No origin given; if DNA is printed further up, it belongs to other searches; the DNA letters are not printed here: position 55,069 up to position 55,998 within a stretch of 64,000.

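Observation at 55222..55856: ATP-dependent DNA ligase with a complete alpha/beta-hydrolase domain inserted in its OB domain, bordered by a heptamer array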

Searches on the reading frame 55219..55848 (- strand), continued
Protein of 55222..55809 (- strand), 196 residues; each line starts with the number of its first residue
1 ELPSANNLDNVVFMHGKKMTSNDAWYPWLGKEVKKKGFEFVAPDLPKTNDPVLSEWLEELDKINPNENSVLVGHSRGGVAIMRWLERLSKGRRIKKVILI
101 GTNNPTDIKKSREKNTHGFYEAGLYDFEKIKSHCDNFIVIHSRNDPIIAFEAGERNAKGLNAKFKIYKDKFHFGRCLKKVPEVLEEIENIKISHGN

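Call 66: fold_search(model_id=the predicted structure, library=pdb)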
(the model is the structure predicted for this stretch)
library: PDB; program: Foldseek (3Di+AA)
matches with E <= 10: 1688; with E <= 0.001: 756
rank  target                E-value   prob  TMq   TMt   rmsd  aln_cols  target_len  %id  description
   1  1uxo                  5.9e-15  1.00  0.77  0.86   2.5       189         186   26  The crystal structure of the ydeN gene product from B. subtilis (released 2004-05-27)
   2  7oex_A                4.0e-14  1.00  0.77  0.84   2.1       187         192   24  Crystal structure of RBBP9 in complex with phenylalanine (released 2021-12-22)
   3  9fcr_B                4.5e-14  1.00  0.76  0.87   2.3       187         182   23  Crystal structure of RBBP9 with spacegroup p212121 (released 2024-09-11)
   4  2qs9_A                5.0e-14  1.00  0.76  0.83   2.3       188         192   23  Crystal structure of the human retinoblastoma-binding protein 9 (RBBP-9). NESG target HR2978 (released 2007-08-14)
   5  7oex_B                6.8e-14  1.00  0.77  0.87   2.1       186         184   24  Crystal structure of RBBP9 in complex with phenylalanine (released 2021-12-22)
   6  2qs9_B                2.1e-13  1.00  0.75  0.87   2.4       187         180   23  Crystal structure of the human retinoblastoma-binding protein 9 (RBBP-9). NESG target HR2978 (released 2007-08-14)
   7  9fcr_A                2.5e-13  1.00  0.77  0.87   2.1       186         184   24  Crystal structure of RBBP9 with spacegroup p212121 (released 2024-09-11)
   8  7xrh_B                5.0e-09  1.00  0.70  0.66   3.5       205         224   19  Feruloyl esterase from Lactobacillus acidophilus (released 2023-05-17)
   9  3t4u_A                1.1e-08  1.00  0.62  0.49   5.9       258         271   16  L29I Mutation in an Aryl Esterase from Pseudomonas fluorescens Leads to Unique Peptide Flip and Increased Activity (released 2012-08-01)
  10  1a88_A                1.1e-08  1.00  0.62  0.49   6.0       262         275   17  CHLOROPEROXIDASE L (released 1998-10-14)
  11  3pfb_A                1.2e-08  1.00  0.62  0.53   4.2       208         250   17  Crystal structure of the Lactobacillus johnsonii cinnamoyl esterase LJ0536 S106A mutant in complex with ethylferulate (released 2011-08-31)
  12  8pi1_B                1.4e-08  1.00  0.64  0.50   8.4       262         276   17  Bicyclic INCYPRO Pseudomonas fluorescens esterase (released 2023-11-01)
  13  1va4_A                2.1e-08  1.00  0.62  0.49   6.1       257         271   16  Pseudomonas fluorescens aryl esterase (released 2004-07-06)
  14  8skm_A                2.2e-08  1.00  0.65  0.55   5.2       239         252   14  Wild type chlorogenic acid esterase from Lactobacillus helveticus (released 2024-03-27)
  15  3pf9                  2.7e-08  1.00  0.63  0.53   4.2       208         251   18  Crystal structure of the Lactobacillus johnsonii cinnamoyl esterase LJ0536 S106A mutant (released 2011-08-31)
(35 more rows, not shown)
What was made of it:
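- Foldseek 1uxo TM 0.86, RBBP9 0.83-0.87 (call 66).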

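Call 82: search_protein_families(library=pfam, proteins=[L006:2-220:+, L007:1-492:+, L007:1089-1349:+, L007:1548-1943:+, L007:1970-2617:-], max_evalue=0.01)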
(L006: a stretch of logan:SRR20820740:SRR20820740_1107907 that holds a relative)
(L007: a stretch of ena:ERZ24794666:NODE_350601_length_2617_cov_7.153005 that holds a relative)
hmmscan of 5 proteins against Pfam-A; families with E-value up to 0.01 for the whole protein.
L006:2-220:+ (72 aa): 0 families

L007:1-492:+ (163 aa): 1 family
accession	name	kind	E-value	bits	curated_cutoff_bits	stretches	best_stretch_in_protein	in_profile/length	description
PF08264.19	Anticodon_1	-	3.3e-21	76.2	25.1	1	1-102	6-126/148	Anticodon-binding domain of tRNA ligase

L007:1089-1349:+ (86 aa): 2 families
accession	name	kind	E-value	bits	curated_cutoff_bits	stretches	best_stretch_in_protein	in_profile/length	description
PF06645.18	SPC12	-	0.0043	17.6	23.6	1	5-46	10-53/71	Microsomal signal peptidase 12 kDa subunit (SPC12)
PF08552.16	Kei1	-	0.0086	16.3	25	1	5-59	18-72/181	Inositolphosphorylceramide synthase subunit Kei1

L007:1548-1943:+ (131 aa): 0 families

L007:1970-2617:- (215 aa): 2 families
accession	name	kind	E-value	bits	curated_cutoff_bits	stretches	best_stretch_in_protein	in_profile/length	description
PF07973.19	tRNA_SAD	-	5.2e-15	55.6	24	1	168-210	1-43/44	Threonyl and Alanyl tRNA synthetase second additional domain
PF01411.24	tRNA-synt_2c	-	1.3e-13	50.8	30.3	1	4-63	377-436/552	tRNA synthetases class II (A)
